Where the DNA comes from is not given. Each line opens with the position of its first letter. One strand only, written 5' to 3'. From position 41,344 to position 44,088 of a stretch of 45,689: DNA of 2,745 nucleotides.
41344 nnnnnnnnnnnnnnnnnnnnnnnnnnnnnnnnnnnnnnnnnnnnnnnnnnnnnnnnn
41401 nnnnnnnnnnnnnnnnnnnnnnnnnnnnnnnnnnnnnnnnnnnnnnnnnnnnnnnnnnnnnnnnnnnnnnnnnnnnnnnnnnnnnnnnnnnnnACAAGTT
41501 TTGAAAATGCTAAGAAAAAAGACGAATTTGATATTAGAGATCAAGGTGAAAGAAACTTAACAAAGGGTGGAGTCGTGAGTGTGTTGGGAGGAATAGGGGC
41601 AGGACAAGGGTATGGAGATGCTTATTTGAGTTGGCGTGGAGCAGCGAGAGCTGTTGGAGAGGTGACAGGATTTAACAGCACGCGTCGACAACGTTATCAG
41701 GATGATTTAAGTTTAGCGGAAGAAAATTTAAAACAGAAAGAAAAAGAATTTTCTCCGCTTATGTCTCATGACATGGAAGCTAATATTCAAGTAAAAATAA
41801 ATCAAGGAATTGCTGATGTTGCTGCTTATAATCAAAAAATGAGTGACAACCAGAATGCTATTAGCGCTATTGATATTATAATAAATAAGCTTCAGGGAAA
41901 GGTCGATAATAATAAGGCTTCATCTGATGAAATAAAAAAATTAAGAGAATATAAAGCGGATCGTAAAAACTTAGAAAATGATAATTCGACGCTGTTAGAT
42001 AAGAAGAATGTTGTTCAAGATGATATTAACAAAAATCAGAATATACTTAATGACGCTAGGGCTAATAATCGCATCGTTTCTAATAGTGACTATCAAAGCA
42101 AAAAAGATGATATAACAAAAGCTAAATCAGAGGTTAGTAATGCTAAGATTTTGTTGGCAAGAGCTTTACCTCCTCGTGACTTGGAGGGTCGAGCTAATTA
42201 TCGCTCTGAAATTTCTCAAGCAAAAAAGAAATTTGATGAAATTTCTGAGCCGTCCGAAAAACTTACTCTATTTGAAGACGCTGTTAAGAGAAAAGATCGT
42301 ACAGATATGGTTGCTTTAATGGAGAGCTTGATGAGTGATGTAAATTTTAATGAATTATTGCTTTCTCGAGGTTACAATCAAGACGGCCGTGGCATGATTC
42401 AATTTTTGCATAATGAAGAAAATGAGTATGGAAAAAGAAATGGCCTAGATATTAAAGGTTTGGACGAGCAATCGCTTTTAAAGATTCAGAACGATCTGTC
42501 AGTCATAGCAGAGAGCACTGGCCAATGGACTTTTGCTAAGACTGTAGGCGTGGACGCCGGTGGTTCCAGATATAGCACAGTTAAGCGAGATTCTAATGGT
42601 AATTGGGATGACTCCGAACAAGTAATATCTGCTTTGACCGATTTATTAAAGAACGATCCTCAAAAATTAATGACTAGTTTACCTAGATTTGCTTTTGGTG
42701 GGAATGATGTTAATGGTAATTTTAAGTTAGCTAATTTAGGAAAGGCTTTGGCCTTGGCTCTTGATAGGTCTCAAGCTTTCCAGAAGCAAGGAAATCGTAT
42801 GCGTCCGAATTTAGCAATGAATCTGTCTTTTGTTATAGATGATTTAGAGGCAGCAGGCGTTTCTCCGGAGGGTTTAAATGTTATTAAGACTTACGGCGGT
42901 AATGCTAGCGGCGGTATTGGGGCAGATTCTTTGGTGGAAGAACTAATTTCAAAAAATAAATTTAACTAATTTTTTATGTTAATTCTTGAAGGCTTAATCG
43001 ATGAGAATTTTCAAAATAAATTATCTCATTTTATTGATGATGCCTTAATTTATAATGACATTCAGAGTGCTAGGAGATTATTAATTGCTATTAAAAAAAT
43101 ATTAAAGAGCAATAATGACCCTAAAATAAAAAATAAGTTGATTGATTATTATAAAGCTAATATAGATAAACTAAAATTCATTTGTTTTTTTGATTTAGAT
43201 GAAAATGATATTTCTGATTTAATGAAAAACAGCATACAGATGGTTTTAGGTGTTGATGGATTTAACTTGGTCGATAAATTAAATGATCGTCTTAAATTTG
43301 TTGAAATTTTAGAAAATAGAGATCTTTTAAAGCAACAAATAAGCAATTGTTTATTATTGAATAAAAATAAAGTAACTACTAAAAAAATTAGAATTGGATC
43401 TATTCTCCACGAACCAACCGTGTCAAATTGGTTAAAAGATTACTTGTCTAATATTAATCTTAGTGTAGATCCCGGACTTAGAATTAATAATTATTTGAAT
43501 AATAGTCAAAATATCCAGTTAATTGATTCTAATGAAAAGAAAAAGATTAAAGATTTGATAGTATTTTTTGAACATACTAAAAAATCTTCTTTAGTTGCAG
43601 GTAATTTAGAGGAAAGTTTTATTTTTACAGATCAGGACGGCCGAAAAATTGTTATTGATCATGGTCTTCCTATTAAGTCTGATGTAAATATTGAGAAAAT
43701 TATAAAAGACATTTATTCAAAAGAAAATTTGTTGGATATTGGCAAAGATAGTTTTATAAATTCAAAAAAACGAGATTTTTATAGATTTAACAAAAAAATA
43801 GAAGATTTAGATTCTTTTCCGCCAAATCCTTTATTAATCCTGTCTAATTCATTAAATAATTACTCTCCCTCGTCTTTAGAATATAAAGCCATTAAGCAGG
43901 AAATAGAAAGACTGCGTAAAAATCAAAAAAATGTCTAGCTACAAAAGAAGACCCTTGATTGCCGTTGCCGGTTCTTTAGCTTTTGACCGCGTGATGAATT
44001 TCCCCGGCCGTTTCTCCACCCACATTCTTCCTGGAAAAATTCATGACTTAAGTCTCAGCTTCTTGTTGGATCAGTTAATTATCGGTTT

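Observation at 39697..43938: Three-gene membrane cluster with a VirB6/TrbL-like 891-aa protein: orphan piece of a T4SS-like or novel surface apparatus?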

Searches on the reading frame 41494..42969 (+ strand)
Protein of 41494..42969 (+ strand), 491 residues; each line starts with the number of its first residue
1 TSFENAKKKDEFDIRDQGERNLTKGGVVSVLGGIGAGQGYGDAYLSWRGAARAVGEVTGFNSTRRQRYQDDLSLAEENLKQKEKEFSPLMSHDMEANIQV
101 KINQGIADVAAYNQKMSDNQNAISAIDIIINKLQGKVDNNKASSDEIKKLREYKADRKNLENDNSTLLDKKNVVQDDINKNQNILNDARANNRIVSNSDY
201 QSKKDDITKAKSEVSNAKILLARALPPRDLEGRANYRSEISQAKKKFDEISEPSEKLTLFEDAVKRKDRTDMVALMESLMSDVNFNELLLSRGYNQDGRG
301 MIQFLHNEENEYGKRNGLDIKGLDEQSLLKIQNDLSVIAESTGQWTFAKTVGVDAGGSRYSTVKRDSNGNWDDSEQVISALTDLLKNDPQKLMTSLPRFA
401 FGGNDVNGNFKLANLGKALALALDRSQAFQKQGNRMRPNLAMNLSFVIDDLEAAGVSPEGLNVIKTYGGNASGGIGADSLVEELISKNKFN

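Call 58: predict_structure(alignment_id=A2)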
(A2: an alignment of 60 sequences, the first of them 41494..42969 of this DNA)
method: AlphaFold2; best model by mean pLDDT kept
length: 491 residues; sequences in the alignment: 60
mean_pLDDT: 93.5   pTM: 0.80
mean pLDDT of the five models: 93.5, 92.3, 90.4, 90.2, 88.4
residues with pLDDT >= 90: 407; 70-90: 78; 50-70: 6; < 50: 0
segments of 3 or more residues with pLDDT < 50: none
pLDDT, mean of each block of 10 residues (from residue 1): 81 87 90 87 88 93 94 96 96 97 97 98 98 97 97 98 95 95 97 97 97 95 87 89 96 97 94 97 96 96 97 94 90 97 97 89 95 97 96 94 94 97 97 92 94 96 88 68 88 76
secondary structure, 60 per line:
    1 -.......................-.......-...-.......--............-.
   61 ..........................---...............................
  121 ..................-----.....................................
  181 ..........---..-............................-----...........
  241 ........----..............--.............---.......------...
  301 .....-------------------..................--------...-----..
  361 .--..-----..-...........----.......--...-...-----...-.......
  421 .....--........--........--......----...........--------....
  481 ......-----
elements in order: H2-24 H26-32 H38-44 H47-58 H60-86 H92-138 H144-190 H197-224 H230-248 H253-266 H269-281 H285-291 H298-305 H325-342 E351-353 E359-361 H374-384 H389-395 E402-404 E410-412 H414-425 H428-435 H438-445 H448-453 H458-468 H477-486

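Call 61: fold_search(model_id=the predicted structure, library=pdb)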
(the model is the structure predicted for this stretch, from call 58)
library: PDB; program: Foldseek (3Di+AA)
matches with E <= 10: 165; with E <= 0.001: 0
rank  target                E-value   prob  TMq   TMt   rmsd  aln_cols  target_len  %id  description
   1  9mg8_B                1.9e-01  0.23  0.13  0.16  31.5       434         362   12  Crystal Structure of b-iTHR-110 (released 2025-12-17)
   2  9l5s_I                2.6e-01  0.23  0.14  0.10  34.9       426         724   12  Cryo-EM structure of the thermophile spliceosome (state B*Q1) (released 2025-03-12)
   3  8w20_A                4.4e-01  0.13  0.13  0.10  55.8       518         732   13  Umb1 umbrella toxin particle (released 2024-04-17)
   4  6r7r_C                5.9e-01  0.08  0.11  0.11  29.2       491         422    8  Crystal structure of the glutamate transporter homologue GltTk in complex with D-aspartate (released 2019-04-17)
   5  4cgk_A                6.5e-01  0.30  0.10  0.13  21.4       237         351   14  Crystal structure of the essential protein PcsB from Streptococcus pneumoniae (released 2014-05-21)
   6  6emg_A                6.5e-01  0.14  0.13  0.20  15.2       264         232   12  Crystal structure of Rrp1 from Chaetomium thermophilum in space group P6322 (released 2017-12-27)
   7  4tko                  7.7e-01  0.99  0.20  0.29  13.6       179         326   12  Structure of the periplasmic adaptor protein EmrA (released 2014-07-09)
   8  8i4v_A                7.7e-01  0.35  0.14  0.22  25.6       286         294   13  Cryo-EM structure of 5-subunit Smc5/6 arm region (released 2024-06-26)
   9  9j0a_A                1.0e+00  0.10  0.12  0.07  30.5       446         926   10  Complex structure of ANKRD11/STAG2/RAD21 (released 2025-03-19)
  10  6wg3_D                1.0e+00  0.12  0.14  0.08  29.7       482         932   10  Cryo-EM structure of human Cohesin-NIPBL-DNA complex (released 2020-05-20)
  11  8dk2_D                1.1e+00  0.51  0.19  0.14  33.4       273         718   14  CryoEM structure of Pseudomonas aeruginosa PA14 JetABC in an unclamped state trapped in ATP dependent dimeric form (released 2022-10-05)
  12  5xg2                  1.2e+00  0.96  0.18  0.37  14.7       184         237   14  Crystal structure of a coiled-coil segment (residues 345-468 and 694-814) of Pyrococcus yayanosii Smc (released 2017-06-07)
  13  4cgk_B                1.2e+00  0.20  0.10  0.13  21.6       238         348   14  Crystal structure of the essential protein PcsB from Streptococcus pneumoniae (released 2014-05-21)
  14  7nyw_B                1.4e+00  0.08  0.13  0.09  34.8       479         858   10  Cryo-EM structure of the MukBEF-MatP-DNA head module (released 2021-07-07)
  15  7zr1_D                1.5e+00  0.07  0.13  0.09  94.5       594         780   12  Chaetomium thermophilum Mre11-Rad50-Nbs1 complex bound to ATPyS (composite structure) (released 2023-01-11)
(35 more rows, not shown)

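Call 94: find_homologous_proteins(query=window:41494-42969:+, max_evalue=0.001)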
Query window:41494-42969:+: 8000 candidates shared short words with the query, none scored E <= 0.001.

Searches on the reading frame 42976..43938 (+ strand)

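Call 4: search_protein_families(library=pfam, proteins=[window:42976-43938:+], max_evalue=1)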
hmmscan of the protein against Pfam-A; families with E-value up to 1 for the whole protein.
window:42976-43938:+ (320 aa): 0 families

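Call 7: search_protein_families(library=ncbifam, proteins=[window:42976-43938:+], max_evalue=1)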
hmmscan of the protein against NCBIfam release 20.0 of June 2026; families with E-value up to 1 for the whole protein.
window:42976-43938:+ (320 aa): 0 families

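Call 8: search_protein_families(library=phrogs, proteins=[window:42976-43938:+], max_evalue=1)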
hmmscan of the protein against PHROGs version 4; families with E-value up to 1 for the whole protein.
window:42976-43938:+ (320 aa): 1 family
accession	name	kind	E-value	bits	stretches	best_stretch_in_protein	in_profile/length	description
phrog_10068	-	unknown function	0.17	13.1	0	79-93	3-17/39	-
